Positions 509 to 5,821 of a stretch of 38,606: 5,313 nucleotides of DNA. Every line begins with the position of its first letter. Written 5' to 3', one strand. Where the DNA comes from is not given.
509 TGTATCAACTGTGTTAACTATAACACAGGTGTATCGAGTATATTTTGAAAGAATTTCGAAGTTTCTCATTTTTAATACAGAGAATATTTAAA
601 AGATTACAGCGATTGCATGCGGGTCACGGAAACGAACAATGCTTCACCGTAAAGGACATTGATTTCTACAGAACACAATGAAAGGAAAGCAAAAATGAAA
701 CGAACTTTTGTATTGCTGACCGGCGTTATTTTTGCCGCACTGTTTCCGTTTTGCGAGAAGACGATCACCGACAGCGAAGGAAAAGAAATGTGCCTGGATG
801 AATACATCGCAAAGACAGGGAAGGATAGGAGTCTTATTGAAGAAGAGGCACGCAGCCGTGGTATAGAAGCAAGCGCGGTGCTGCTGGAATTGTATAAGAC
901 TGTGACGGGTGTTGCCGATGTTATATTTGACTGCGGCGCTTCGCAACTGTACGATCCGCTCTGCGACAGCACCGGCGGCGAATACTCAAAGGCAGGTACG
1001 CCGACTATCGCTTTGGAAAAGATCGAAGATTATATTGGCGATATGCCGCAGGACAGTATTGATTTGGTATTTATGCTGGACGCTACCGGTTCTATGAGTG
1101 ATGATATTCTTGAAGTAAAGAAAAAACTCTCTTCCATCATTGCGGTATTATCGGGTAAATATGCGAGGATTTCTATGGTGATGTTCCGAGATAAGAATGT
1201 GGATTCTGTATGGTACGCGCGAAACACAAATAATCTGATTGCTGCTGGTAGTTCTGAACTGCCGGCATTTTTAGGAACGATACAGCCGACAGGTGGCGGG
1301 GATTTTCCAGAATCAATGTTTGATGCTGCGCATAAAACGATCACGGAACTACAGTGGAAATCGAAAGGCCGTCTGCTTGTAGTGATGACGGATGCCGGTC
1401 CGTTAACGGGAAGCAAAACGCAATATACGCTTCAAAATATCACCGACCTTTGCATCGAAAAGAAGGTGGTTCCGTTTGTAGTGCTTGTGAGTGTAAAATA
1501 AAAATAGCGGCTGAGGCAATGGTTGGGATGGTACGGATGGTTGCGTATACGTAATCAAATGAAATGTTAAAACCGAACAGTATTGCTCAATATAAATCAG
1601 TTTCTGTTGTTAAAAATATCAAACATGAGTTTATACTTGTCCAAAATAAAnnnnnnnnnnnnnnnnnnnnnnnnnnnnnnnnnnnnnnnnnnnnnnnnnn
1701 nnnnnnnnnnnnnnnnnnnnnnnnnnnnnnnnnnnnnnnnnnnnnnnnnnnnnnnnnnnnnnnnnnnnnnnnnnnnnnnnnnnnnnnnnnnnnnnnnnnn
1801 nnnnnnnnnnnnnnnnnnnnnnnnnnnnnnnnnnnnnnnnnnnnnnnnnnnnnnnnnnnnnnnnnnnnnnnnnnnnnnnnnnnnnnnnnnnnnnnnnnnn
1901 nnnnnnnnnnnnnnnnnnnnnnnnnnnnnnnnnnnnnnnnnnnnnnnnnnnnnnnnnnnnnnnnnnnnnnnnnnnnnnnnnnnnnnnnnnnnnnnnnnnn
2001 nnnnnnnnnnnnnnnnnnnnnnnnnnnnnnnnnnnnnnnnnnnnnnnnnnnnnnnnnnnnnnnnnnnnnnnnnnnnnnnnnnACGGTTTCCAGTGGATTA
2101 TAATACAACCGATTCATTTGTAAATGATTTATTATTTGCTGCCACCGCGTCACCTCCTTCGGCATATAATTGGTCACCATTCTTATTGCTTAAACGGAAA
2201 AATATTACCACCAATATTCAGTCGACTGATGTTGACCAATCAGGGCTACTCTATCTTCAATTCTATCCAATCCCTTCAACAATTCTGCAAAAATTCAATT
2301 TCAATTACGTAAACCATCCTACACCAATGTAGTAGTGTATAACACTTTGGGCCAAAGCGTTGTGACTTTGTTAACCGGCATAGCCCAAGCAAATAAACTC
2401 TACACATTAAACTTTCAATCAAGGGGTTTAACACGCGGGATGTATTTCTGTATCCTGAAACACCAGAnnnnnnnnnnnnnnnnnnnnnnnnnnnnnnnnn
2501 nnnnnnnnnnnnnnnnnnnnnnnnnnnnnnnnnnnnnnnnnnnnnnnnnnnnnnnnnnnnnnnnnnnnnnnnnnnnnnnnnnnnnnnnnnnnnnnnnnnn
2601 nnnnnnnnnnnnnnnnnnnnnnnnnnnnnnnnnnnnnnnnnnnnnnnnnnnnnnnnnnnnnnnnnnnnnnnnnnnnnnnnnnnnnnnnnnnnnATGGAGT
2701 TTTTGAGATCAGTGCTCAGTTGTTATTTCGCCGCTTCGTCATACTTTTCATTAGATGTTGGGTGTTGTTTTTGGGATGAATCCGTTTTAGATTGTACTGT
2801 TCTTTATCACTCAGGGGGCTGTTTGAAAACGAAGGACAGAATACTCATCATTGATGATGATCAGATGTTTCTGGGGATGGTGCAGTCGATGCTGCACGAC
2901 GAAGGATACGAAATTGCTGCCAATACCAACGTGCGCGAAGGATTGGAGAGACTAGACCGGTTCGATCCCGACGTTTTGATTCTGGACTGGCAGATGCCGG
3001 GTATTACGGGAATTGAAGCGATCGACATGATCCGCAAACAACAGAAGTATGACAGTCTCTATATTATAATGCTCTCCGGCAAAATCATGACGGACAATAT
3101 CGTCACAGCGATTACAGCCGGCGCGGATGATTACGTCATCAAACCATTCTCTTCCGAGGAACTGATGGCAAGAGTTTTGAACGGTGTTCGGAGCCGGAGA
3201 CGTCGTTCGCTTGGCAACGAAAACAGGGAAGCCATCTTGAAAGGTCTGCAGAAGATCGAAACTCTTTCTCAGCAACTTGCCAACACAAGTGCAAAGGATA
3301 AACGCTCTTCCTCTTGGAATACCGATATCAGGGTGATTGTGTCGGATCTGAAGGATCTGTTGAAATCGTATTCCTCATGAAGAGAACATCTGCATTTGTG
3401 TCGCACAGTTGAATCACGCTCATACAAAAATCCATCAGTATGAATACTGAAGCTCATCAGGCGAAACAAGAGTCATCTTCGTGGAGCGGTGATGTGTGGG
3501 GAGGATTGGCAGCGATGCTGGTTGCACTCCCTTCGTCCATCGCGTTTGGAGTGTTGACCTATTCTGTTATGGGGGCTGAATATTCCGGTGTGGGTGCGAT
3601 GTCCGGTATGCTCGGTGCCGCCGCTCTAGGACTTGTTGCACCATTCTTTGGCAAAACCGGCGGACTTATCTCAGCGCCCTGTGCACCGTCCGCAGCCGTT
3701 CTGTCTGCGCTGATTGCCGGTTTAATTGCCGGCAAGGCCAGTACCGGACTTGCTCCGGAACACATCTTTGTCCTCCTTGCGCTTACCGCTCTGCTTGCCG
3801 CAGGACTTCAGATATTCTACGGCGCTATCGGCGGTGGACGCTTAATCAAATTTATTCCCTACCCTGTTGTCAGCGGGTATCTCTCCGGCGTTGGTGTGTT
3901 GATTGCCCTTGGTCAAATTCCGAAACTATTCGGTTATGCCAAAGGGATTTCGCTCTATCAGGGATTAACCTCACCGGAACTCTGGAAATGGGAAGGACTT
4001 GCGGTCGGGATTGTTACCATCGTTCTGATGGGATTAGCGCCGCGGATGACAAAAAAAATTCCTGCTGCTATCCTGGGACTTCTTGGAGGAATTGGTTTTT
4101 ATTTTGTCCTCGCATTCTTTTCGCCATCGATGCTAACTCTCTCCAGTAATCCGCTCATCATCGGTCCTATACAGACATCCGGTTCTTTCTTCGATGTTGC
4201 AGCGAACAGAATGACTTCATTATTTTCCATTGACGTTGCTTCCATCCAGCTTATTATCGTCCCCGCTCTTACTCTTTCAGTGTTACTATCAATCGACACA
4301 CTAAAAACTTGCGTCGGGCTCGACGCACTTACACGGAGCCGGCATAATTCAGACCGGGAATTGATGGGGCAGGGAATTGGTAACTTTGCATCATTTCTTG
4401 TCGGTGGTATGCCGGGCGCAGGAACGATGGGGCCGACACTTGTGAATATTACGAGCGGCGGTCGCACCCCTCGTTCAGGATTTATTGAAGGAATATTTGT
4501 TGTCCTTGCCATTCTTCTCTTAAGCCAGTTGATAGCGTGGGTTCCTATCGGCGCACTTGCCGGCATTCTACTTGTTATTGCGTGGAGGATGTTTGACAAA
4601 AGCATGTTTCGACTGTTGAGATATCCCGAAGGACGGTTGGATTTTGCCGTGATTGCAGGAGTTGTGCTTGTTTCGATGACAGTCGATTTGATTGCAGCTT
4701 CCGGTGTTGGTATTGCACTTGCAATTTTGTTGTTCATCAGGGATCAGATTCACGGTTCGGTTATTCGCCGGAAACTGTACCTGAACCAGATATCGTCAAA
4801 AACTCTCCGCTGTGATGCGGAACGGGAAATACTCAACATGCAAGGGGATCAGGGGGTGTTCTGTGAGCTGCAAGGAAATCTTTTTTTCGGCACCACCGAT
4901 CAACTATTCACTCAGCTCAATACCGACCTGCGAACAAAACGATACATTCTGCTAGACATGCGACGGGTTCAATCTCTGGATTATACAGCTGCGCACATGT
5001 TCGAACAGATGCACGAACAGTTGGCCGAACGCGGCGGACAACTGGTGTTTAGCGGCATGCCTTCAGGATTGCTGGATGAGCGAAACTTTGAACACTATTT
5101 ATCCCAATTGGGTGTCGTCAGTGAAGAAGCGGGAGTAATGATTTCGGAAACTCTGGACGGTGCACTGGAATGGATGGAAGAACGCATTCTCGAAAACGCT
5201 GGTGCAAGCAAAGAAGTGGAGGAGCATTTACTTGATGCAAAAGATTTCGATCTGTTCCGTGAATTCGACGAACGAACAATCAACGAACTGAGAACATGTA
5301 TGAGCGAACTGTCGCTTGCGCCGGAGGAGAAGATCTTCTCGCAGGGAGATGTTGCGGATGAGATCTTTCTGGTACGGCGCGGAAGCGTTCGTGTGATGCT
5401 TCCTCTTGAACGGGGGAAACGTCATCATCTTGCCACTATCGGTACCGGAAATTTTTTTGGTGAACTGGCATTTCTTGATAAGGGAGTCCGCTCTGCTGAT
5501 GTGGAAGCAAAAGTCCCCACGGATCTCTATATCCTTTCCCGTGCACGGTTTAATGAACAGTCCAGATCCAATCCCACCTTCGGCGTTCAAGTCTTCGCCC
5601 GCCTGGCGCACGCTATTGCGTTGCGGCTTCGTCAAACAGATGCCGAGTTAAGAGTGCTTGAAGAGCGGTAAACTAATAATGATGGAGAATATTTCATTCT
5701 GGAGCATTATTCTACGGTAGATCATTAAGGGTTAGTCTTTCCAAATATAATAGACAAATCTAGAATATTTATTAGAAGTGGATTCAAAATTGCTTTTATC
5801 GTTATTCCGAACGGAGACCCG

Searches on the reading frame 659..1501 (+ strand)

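Call 8: search_protein_families(library=pfam, proteins=[window:659-1501:+], max_evalue=0.01)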
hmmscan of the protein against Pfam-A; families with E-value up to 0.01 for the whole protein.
window:659-1501:+ (280 aa): 4 families
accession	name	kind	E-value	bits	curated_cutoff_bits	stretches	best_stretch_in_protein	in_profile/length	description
PF25106.1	VWA_4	-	2.9e-12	46.9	27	1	136-270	2-124/169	von Willebrand factor A domain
PF00092.34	VWA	-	0.00013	22.7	23.8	1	135-275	1-137/174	von Willebrand factor type A domain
PF13768.12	VWA_3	-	0.00063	20.3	27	1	135-263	2-121/155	von Willebrand factor type A domain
PF00362.24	Integrin_beta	-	0.0034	17.6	24.8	0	134-181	6-55/248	Integrin beta chain VWA domain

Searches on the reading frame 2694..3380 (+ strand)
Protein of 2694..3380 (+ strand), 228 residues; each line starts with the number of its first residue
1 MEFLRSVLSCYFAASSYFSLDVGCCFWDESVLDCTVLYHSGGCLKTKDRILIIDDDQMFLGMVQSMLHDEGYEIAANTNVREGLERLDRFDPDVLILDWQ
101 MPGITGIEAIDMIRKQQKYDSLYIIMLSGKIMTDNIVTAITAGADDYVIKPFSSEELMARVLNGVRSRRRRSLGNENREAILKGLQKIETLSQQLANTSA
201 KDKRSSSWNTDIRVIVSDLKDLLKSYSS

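Call 7: search_protein_families(library=pfam, proteins=[window:2694-3380:+], max_evalue=0.01)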
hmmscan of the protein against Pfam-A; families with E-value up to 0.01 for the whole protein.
window:2694-3380:+ (228 aa): 1 family
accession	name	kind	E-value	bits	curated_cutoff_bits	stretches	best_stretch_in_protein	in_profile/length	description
PF00072.30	Response_reg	-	4.3e-29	101.4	30.2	1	50-161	1-110/111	Response regulator receiver domain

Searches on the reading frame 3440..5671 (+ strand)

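Call 7: search_protein_families(library=pfam, proteins=[window:3440-5671:+], max_evalue=0.01)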
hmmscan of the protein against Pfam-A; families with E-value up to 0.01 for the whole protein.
window:3440-5671:+ (743 aa): 4 families
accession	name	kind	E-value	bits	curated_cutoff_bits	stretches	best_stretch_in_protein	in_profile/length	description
PF00916.26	Sulfate_transp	-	1.6e-42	146.1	23.2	1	17-404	3-376/380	Sulfate permease family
PF00027.35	cNMP_binding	-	1.3e-18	67.2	27.5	1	625-707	3-85/89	Cyclic nucleotide-binding domain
PF01740.26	STAS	-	5e-12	46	22.6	1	468-542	5-82/106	STAS domain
PF13466.11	STAS_2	-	1.2e-06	29.1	29.2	1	477-546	3-72/80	STAS domain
